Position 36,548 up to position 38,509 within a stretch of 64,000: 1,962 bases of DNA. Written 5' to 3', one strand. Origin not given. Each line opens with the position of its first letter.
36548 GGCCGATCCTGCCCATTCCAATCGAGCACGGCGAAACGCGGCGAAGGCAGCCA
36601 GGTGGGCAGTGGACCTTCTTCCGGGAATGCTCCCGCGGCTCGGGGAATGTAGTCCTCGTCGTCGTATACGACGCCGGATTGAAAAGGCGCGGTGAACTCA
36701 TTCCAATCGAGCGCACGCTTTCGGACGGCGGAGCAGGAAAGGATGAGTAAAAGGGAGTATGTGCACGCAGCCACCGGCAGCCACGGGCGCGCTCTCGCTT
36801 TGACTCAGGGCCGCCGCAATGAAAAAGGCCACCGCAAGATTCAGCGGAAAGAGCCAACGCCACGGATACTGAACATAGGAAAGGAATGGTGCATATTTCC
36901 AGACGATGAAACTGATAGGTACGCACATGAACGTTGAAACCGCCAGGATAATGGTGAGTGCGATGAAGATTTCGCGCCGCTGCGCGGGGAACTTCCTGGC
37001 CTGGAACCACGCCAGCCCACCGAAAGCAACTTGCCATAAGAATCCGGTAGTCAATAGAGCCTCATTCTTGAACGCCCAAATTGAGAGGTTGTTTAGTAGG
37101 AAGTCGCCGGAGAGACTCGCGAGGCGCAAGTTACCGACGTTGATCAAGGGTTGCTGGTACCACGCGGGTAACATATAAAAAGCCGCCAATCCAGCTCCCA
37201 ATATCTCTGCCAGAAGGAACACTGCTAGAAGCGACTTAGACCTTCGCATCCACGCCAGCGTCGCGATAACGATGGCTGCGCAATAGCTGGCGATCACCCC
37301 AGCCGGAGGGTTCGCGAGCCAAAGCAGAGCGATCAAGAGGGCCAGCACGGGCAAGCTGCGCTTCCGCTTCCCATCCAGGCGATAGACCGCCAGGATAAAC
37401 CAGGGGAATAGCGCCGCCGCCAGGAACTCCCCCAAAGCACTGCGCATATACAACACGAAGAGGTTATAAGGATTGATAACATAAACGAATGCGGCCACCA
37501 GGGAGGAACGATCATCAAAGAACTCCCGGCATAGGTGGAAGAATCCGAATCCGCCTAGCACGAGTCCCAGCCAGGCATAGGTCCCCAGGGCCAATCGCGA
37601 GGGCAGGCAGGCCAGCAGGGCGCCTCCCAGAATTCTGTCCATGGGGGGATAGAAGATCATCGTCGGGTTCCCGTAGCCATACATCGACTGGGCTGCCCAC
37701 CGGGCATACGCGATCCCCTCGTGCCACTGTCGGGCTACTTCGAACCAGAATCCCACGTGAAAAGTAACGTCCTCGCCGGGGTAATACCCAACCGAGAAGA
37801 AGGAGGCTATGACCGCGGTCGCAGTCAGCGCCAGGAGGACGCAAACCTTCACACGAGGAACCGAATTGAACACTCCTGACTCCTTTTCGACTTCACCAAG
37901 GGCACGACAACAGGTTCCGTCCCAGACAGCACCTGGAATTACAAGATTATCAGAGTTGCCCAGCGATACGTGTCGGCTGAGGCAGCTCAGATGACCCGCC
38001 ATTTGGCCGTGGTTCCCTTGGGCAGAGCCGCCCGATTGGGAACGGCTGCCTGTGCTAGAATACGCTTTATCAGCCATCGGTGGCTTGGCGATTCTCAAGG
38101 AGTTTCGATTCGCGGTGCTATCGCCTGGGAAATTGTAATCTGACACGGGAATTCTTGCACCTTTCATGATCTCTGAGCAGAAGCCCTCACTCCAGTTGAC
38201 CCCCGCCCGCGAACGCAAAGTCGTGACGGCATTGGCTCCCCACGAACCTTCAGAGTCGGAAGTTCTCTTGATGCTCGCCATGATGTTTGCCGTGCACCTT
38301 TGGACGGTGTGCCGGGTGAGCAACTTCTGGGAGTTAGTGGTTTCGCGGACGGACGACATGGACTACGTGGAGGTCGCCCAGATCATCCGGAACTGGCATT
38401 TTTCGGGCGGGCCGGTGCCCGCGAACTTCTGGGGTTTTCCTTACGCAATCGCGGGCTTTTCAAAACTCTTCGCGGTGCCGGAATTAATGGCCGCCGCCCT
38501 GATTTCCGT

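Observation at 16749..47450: About eleven GT-C-like membrane glycosyltransferase candidates packed into one 31-kb envelope-glycan island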

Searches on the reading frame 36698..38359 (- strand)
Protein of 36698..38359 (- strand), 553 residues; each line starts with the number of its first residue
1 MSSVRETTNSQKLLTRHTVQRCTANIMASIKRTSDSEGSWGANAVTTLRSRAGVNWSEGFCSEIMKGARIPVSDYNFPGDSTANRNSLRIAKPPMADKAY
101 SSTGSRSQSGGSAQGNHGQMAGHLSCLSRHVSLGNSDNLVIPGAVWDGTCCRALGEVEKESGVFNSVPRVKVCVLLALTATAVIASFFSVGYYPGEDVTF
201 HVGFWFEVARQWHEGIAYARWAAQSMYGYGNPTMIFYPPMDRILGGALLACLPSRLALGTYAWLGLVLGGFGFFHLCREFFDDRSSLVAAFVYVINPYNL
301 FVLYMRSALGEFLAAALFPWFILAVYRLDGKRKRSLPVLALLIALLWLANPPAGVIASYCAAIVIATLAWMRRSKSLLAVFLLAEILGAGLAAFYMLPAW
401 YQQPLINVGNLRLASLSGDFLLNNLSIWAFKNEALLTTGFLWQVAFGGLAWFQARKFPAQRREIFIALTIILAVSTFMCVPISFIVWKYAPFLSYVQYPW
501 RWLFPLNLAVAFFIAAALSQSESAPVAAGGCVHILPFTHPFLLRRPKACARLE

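Call 3: search_protein_families(library=pfam, proteins=[window:36698-38359:-], max_evalue=0.01)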
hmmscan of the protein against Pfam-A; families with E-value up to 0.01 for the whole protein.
window:36698-38359:- (553 aa): 1 family
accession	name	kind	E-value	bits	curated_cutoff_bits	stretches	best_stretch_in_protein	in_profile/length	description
PF10131.15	PTPS_related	-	1.2e-07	31.1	26.4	1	237-523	4-285/621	6-pyruvoyl-tetrahydropterin synthase related domain; membrane protein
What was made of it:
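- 36184..37873 (-): g13, PTPS_related/YfhO-like GT-C gene, interrupted in this window by a 1-base insertion near 36791. PTPS_related scores 31.1 bits against a gathering score of 26.4 (call 3).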

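Call 8: search_protein_families(library=ncbifam, proteins=[window:36698-38359:-], max_evalue=1)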
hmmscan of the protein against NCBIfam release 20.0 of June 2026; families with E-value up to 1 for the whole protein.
window:36698-38359:- (553 aa): 1 family
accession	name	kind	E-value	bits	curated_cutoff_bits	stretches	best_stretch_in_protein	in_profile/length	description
NF047378.1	photo_II_Psb35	equivalog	0.28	10.8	40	0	434-456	6-28/46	photosystem II assembly protein Psb35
